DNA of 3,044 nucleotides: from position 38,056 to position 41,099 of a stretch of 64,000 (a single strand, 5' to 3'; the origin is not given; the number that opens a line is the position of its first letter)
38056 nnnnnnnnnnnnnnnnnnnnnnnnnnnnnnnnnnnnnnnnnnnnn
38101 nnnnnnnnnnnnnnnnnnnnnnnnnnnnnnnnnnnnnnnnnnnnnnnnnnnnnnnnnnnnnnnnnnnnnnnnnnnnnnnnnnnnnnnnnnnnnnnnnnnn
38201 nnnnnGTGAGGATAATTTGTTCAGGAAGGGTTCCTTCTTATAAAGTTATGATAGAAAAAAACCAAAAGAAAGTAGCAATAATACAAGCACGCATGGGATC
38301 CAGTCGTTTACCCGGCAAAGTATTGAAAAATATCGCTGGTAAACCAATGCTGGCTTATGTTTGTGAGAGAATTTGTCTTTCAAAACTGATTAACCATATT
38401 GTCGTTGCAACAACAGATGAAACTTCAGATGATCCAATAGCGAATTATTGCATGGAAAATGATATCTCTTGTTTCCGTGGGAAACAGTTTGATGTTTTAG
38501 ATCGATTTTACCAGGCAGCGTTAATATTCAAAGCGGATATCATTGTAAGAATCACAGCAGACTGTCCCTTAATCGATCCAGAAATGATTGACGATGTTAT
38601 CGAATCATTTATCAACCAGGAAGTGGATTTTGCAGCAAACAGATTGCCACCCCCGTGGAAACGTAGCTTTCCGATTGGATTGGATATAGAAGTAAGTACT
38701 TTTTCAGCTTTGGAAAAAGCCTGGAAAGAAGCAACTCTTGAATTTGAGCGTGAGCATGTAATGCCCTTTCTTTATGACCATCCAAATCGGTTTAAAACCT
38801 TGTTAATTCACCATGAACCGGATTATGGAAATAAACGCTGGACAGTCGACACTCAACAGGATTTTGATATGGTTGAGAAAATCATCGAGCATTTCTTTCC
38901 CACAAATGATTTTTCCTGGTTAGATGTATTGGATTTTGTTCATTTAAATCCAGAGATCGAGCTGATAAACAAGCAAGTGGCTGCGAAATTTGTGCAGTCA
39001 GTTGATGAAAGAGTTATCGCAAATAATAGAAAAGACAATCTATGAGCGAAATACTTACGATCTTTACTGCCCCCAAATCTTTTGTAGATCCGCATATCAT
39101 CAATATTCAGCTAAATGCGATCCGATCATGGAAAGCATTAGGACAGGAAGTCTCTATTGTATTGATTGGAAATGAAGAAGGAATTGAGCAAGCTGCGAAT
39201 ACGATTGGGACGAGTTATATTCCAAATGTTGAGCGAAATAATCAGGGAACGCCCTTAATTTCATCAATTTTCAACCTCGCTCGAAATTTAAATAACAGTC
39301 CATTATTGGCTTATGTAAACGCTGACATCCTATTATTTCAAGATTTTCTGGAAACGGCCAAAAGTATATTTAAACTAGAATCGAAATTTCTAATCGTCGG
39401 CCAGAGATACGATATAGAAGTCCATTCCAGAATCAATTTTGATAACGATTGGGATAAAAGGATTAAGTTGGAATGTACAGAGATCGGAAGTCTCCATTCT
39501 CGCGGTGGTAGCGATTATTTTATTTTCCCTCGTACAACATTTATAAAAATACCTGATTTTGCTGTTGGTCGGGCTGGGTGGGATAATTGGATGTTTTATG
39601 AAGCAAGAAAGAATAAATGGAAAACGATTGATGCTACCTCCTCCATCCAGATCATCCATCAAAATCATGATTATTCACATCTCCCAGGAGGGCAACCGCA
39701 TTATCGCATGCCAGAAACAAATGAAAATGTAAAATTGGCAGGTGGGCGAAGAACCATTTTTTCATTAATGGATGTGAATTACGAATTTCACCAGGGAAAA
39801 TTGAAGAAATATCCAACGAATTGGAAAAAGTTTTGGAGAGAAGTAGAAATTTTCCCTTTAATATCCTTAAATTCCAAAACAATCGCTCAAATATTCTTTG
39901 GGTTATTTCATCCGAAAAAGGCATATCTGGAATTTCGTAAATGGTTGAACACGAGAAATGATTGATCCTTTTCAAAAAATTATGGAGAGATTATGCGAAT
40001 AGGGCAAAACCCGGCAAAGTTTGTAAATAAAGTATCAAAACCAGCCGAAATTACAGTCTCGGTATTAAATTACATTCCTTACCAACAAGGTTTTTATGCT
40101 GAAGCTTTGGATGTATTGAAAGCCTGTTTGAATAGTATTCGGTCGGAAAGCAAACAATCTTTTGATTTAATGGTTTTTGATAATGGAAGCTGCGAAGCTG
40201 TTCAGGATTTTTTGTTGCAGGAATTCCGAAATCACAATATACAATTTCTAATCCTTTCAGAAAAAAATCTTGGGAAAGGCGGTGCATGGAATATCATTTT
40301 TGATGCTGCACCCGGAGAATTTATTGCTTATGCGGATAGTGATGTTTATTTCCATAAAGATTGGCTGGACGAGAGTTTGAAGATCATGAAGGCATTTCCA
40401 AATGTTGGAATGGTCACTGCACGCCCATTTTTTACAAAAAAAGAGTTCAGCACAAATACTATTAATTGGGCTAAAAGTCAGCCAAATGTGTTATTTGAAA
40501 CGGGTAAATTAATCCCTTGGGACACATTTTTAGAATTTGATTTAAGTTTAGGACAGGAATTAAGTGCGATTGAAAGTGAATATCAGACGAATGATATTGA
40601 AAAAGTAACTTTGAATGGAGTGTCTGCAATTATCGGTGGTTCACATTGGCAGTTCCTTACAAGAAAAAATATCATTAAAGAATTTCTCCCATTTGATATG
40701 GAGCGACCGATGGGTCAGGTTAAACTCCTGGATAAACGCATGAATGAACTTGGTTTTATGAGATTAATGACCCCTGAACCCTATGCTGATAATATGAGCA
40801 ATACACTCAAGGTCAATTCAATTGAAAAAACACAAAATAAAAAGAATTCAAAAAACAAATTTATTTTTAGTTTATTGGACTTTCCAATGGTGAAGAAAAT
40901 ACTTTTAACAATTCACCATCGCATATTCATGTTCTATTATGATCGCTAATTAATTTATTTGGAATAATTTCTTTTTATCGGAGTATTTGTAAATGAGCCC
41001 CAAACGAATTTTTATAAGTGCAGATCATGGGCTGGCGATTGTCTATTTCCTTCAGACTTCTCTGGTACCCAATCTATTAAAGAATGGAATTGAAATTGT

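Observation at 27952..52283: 24-gene co-directional super-operon with three separate CMP-ulosonic-acid activation modules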

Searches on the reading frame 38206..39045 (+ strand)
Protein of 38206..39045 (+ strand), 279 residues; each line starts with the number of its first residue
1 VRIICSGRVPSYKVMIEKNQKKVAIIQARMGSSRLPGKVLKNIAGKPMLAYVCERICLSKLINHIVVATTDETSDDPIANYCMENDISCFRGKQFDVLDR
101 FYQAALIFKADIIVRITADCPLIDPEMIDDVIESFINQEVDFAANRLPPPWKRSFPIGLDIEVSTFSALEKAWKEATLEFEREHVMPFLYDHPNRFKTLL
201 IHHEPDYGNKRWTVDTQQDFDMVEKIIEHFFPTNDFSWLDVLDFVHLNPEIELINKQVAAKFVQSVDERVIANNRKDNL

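Call 4: search_protein_families(library=pfam, proteins=[window:38206-39045:+], max_evalue=0.001)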
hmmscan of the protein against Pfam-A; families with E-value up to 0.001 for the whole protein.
window:38206-39045:+ (279 aa): 2 families
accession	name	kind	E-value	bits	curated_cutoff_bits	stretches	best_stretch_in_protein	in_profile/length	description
PF02348.25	CTP_transf_3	-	8.2e-38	130.8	22.6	1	23-219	1-198/217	Cytidylyltransferase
PF12804.13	NTP_transf_3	-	2.1e-06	28.4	27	1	29-145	11-121/160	MobA-like NTP transferase domain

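Call 7: search_protein_families(library=ncbifam, proteins=[window:38206-39045:+], max_evalue=0.001)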
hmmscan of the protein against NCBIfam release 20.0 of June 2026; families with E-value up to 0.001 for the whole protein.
window:38206-39045:+ (279 aa): 14 families
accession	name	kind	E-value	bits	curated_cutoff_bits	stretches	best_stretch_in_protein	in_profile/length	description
NF009905.0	PRK13368.1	subfamily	3.7e-23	82.1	255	1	21-138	2-117/243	3-deoxy-manno-octulosonate cytidylyltransferase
NF003952.0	PRK05450.1-5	subfamily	1.1e-22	80.4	193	1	21-139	2-120/250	3-deoxy-manno-octulosonate cytidylyltransferase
NF003950.0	PRK05450.1-3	subfamily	3.3e-17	62.6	234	1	21-139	2-121/248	3-deoxy-manno-octulosonate cytidylyltransferase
NF003948.0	PRK05450.1-1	equivalog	7e-17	61.4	281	1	18-144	2-129/248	3-deoxy-manno-octulosonate cytidylyltransferase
TIGR00466.1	kdsB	equivalog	1.4e-14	54.1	155.2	1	23-144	4-125/241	3-deoxy-manno-octulosonate cytidylyltransferase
TIGR03584.1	PseF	equivalog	5.7e-11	42.5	205.7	1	23-155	1-142/222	pseudaminic acid cytidylyltransferase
NF045495.1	AdoCbiPCobY_Meth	equivalog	2.6e-06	27.1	250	1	33-136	12-120/195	adenosylcobinamide-phosphate guanylyltransferase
TIGR01173.1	glmU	equivalog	3.5e-06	26.1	366.85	1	29-149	13-131/452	bifunctional UDP-N-acetylglucosamine diphosphorylase/glucosamine-1-phosphate N-acetyltransferase GlmU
NF001457.0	PRK00317.1-3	equivalog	4.3e-05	23.1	164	1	38-144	19-123/200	molybdenum cofactor guanylyltransferase MobA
NF010933.0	PRK14353.1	equivalog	8.4e-05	21.3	505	1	28-135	17-124/453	bifunctional UDP-N-acetylglucosamine diphosphorylase/glucosamine-1-phosphate N-acetyltransferase GlmU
TIGR03310.1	matur_MocA_YgfJ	equivalog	0.00014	21.9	186.45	1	27-138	5-118/188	molybdenum cofactor cytidylyltransferase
NF001183.0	PRK00155.1-3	subfamily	0.00023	20.5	166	1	28-134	13-128/237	D-ribitol-5-phosphate cytidylyltransferase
NF010934.1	PRK14354.1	equivalog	0.00034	19.2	450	1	29-139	12-119/447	bifunctional UDP-N-acetylglucosamine diphosphorylase/glucosamine-1-phosphate N-acetyltransferase GlmU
NF010936.0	PRK14356.1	equivalog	0.00039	19.5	666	1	28-150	17-138/456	bifunctional UDP-N-acetylglucosamine diphosphorylase/glucosamine-1-phosphate N-acetyltransferase GlmU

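Call 17: search_solved_structures(query=window:38206-39045:+, max_evalue=0.00001)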
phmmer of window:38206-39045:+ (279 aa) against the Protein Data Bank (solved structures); distinct sequences matched with E-value up to 0.00001: 12.
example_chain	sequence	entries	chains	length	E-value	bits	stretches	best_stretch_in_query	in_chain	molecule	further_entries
6oew_A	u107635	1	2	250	1e-46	162.8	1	22-251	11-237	Cytidylyltransferase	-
1gq9_A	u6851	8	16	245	4.1e-10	42.7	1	21-134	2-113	3-DEOXY-MANNO-OCTULOSONATE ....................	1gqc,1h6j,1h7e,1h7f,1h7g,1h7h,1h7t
3duv_A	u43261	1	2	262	6.3e-10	42.2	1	24-143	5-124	3-deoxy-manno-octulosonate cytidylyltransferase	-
1vh3_A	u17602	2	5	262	6.3e-10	42.2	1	24-143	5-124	3-deoxy-manno-octulosonate cytidylyltransferase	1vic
3jtj_A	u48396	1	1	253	1.6e-09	40.8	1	23-145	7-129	3-deoxy-manno-octulosonate cytidylyltransferase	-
4xwi_A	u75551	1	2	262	1.2e-08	38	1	22-135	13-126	3-deoxy-manno-octulosonate cytidylyltransferase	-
8ees_A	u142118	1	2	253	1.3e-08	37.8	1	22-139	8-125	3-deoxy-manno-octulosonate cytidylyltransferase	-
3tqd_A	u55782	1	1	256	1.6e-08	37.5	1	24-135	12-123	3-deoxy-manno-octulosonate cytidylyltransferase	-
3k8d_A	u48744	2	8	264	9.5e-08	35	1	21-148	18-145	3-deoxy-manno-octulosonate cytidylyltransferase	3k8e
3oam_A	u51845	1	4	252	9.9e-08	34.9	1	24-134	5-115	3-deoxy-manno-octulosonate cytidylyltransferase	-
1vh1_A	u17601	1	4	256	1.7e-07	34.2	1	23-148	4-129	3-deoxy-manno-octulosonate cytidylyltransferase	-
3pol_A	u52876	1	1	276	8.1e-06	28.7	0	19-137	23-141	3-deoxy-manno-octulosonate cytidylyltransferase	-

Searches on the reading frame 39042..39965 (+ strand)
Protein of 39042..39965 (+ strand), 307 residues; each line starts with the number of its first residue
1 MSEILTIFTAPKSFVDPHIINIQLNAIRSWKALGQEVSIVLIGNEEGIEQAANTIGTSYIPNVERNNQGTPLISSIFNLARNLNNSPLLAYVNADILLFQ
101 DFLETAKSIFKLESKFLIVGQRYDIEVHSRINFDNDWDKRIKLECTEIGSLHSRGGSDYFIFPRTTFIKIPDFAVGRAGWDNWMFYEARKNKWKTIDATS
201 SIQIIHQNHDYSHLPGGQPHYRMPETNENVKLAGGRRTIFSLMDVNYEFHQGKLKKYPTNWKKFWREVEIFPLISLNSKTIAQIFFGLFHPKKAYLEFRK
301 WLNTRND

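Call 4: search_protein_families(library=pfam, proteins=[window:39042-39965:+], max_evalue=0.001)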
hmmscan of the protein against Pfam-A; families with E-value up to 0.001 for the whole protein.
window:39042-39965:+ (307 aa): 0 families

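Call 7: search_protein_families(library=ncbifam, proteins=[window:39042-39965:+], max_evalue=0.001)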
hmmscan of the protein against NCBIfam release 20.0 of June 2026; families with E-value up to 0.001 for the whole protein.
window:39042-39965:+ (307 aa): 0 families

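Call 41: find_homologous_proteins(query=window:39042-39965:+, max_evalue=0.001)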
Query window:39042-39965:+ (307 aa): 7492 proteins with E <= 0.001 among 8000 candidates; the best 120 are listed.
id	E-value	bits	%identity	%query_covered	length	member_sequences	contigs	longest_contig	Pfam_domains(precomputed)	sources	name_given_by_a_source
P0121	8.1e-206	700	98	100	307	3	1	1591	-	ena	-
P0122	4.7e-188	642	89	100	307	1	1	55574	-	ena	-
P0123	8.9e-183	624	86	100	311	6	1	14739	-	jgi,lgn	-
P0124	1.4e-156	538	73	98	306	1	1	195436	-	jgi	jgi:hypothetical protein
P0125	1.7e-155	535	74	100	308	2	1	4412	-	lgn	-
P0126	8.6e-146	503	67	98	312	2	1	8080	-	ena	-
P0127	6.4e-144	497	71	98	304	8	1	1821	-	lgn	-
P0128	2.8e-142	491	68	98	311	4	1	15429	-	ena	-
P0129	3.2e-142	491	68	99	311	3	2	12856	-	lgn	-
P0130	3.2e-142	491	69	98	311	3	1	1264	-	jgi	jgi:hypothetical protein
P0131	6.3e-142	490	67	99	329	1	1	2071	-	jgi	jgi:hypothetical protein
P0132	1.5e-141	489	66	99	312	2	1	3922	-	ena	-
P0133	5.9e-141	487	65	99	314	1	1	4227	-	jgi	jgi:hypothetical protein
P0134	6.8e-141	487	69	97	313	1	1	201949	-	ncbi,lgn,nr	ncbi:MAG: hypothetical protein Q7U53_14515 [Anaerolineaceae bacterium]|nr:hypothetical protein [Anae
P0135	1.8e-140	485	64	100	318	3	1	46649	-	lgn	-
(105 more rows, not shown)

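Call 44: search_solved_structures(query=A2, max_evalue=10)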
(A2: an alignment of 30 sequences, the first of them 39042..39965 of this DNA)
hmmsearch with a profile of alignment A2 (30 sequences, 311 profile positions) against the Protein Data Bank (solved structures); distinct sequences matched with E-value up to 10: 2.
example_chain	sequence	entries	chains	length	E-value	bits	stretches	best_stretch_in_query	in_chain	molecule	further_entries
5ykh_A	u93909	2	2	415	0.3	13.1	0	52-109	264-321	Pumilio homolog 1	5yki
6ivs_A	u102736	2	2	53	0.9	11.5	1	107-136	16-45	Anti-sigma-I factor RsgI1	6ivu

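Call 51: predict_structure(alignment_id=A2)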
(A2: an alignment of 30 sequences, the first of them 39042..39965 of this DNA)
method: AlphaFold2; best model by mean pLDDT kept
length: 307 residues; sequences in the alignment: 30
mean_pLDDT: 85.8   pTM: 0.83
mean pLDDT of the five models: 85.8, 84.8, 83.8, 83.1, 82.1
residues with pLDDT >= 90: 176; 70-90: 84; 50-70: 38; < 50: 9
segments of 3 or more residues with pLDDT < 50: 217-224
pLDDT, mean of each block of 10 residues (from residue 1): 92 90 96 97 96 97 89 94 97 96 98 97 89 95 93 84 96 76 88 95 88 49 58 63 90 90 79 63 70 80 71
secondary structure, 60 per line:
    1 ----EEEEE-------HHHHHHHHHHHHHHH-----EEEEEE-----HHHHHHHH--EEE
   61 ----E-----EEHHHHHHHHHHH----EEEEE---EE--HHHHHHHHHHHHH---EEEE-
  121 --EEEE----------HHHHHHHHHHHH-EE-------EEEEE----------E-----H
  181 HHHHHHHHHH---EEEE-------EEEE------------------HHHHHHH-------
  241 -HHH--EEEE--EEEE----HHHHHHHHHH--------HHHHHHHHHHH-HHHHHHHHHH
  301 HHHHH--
elements in order: E5-9 H17-31 E37-42 H48-55 E58-60 H73-83 E88-92 H100-112 E116-119 E123-126 H137-148 E159-163 H180-190 E194-197 E205-208 H227-233 E247-250 E253-256 H261-270 H279-289 H291-305

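Call 54: fold_search(model_id=the predicted structure, library=pdb)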
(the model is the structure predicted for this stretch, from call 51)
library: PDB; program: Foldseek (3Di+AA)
matches with E <= 10: 1517; with E <= 0.001: 348
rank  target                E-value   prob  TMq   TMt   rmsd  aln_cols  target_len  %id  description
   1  6p61_C                5.0e-08  1.00  0.48  0.73   5.7       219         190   15  Structure of a Glycosyltransferase from Leptospira borgpetersenii serovar Hardjo-bovis (strain JB197) (released 2019-07-10)
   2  2z87_B                3.2e-07  1.00  0.47  0.26   9.5       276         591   13  Crystal structure of chondroitin polymerase from Escherichia coli strain K4 (K4CP) complexed with UDP-GalNAc and UDP (released 2008-09-16)
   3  2z86_D                3.6e-07  1.00  0.48  0.27   7.4       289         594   12  Crystal structure of chondroitin polymerase from Escherichia coli strain K4 (K4CP) complexed with UDP-GlcUA and UDP (released 2008-09-16)
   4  6p61_B                4.3e-07  1.00  0.44  0.66   6.4       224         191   14  Structure of a Glycosyltransferase from Leptospira borgpetersenii serovar Hardjo-bovis (strain JB197) (released 2019-07-10)
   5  6p61_A                5.8e-07  1.00  0.46  0.69   6.0       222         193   15  Structure of a Glycosyltransferase from Leptospira borgpetersenii serovar Hardjo-bovis (strain JB197) (released 2019-07-10)
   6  8viw_A                1.0e-06  1.00  0.47  0.28   6.2       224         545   12  Cryo-EM structure of heparosan synthase 2 from Pasteurella multocida with polysaccharide in the GlcNAc-T active site (released 2024-07-24)
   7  7zvj_A                1.2e-06  1.00  0.46  0.27   5.7       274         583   13  Homodimeric structure of LARGE1 (released 2022-11-30)
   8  2z87_A                1.4e-06  1.00  0.50  0.27   5.4       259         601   10  Crystal structure of chondroitin polymerase from Escherichia coli strain K4 (K4CP) complexed with UDP-GalNAc and UDP (released 2008-09-16)
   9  2z86_A                1.5e-06  1.00  0.48  0.27   7.4       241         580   13  Crystal structure of chondroitin polymerase from Escherichia coli strain K4 (K4CP) complexed with UDP-GlcUA and UDP (released 2008-09-16)
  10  9jn3_A                1.5e-06  1.00  0.47  0.49   4.5       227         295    9  Crystal structure of AvpGT in complex with Ara-A (released 2025-01-29)
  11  9o4g_A                1.6e-06  1.00  0.46  0.22   4.9       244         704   12  Cryo-EM structure of the CHSY3-CHPF1 chondroitin synthase heterodimer (released 2026-03-04)
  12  9omh_A                1.9e-06  1.00  0.46  0.52   3.4       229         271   10  WrtF fucosyltransferase - Apo (released 2025-10-29)
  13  2z86_C                1.9e-06  1.00  0.51  0.28   4.6       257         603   14  Crystal structure of chondroitin polymerase from Escherichia coli strain K4 (K4CP) complexed with UDP-GlcUA and UDP (released 2008-09-16)
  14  9jma_A                2.0e-06  1.00  0.47  0.47   4.4       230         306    9  Crystal structure of glycosyltransferase AvpGT (released 2025-01-29)
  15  8vh8_B                2.0e-06  1.00  0.43  0.26  12.6       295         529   13  Crystal structure of heparosan synthase 2 from Pasteurella multocida at 2.85 A (released 2024-09-04)
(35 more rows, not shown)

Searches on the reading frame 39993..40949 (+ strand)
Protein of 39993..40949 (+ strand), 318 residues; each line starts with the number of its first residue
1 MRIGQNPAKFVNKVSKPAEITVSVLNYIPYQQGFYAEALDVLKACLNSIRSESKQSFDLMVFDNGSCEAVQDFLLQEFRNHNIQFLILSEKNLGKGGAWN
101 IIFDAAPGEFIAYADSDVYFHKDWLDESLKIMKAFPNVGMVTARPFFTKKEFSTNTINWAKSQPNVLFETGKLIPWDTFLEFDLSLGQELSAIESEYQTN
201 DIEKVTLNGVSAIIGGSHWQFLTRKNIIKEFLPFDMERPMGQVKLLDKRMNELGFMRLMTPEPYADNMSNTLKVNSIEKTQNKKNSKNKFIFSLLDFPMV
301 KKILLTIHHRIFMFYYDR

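Call 4: search_protein_families(library=pfam, proteins=[window:39993-40949:+], max_evalue=0.001)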
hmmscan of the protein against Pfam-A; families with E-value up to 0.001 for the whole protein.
window:39993-40949:+ (318 aa): 3 families
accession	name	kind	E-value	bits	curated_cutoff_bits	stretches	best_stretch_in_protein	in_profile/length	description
PF00535.33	Glycos_transf_2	-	1.4e-15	58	23.3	1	35-156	7-127/168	Glycosyl transferase family 2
PF13641.12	Glyco_tranf_2_3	-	0.00011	22.7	27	1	39-187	13-132/230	Glycosyltransferase like family 2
PF10111.15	Glyco_tranf_2_2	-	0.00012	22.1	27.3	1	50-133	20-107/276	Glycosyltransferase like family 2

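Call 7: search_protein_families(library=ncbifam, proteins=[window:39993-40949:+], max_evalue=0.001)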
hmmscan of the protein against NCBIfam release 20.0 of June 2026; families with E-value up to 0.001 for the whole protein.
window:39993-40949:+ (318 aa): 11 families
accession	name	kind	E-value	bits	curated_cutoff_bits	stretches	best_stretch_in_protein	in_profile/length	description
TIGR03965.1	mycofact_glyco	equivalog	5e-09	35.5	280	1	40-144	87-190/467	mycofactocin biosynthesis glycosyltransferase MftF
NF047683.1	TeichurnBiosyTuaG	equivalog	1.7e-08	34.4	400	1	38-135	17-114/252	teichuronic acid biosynthesis protein TuaG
NF007482.0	PRK10073.1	equivalog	8e-08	31.6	423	1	38-124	17-102/334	glycosyltransferase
NF041875.1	EPS_EpsD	equivalog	6.2e-06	25.8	370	1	39-134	11-106/325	exopolysaccharide biosynthesis glycosyltransferase EpsD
NF038302.1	EPS_HpsE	equivalog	6.2e-06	25.4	300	1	41-143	19-122/307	hormogonium polysaccharide biosynthesis glycosyltransferase HpsE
NF038299.1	EPS_HpsN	equivalog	1.3e-05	24.3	425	1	40-154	14-128/317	hormogonium polysaccharide biosynthesis glycosyltransferase HpsN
TIGR03111.1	glyc2_xrt_Gpos1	hypoth_equivalog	6.5e-05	21.9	363.95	1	39-143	61-167/439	TIGR03111 family XrtG-associated glycosyltransferase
TIGR03937.1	PgaC_IcaA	equivalog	0.0001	21.4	422.3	1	35-146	54-164/407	poly-beta-1,6-N-acetyl-D-glucosamine synthase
TIGR04242.1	nodulat_NodC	equivalog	0.00016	20.7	550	1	34-141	56-164/395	chitooligosaccharide synthase NodC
NF041394.1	GtaseAglG_Halo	equivalog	0.0003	20.2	440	1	36-132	12-107/304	glucosyl-dolichyl phosphate glucuronosyltransferase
TIGR04009.1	wcaE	equivalog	0.00034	20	369.2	1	45-130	22-105/248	colanic acid biosynthesis glycosyltransferase WcaE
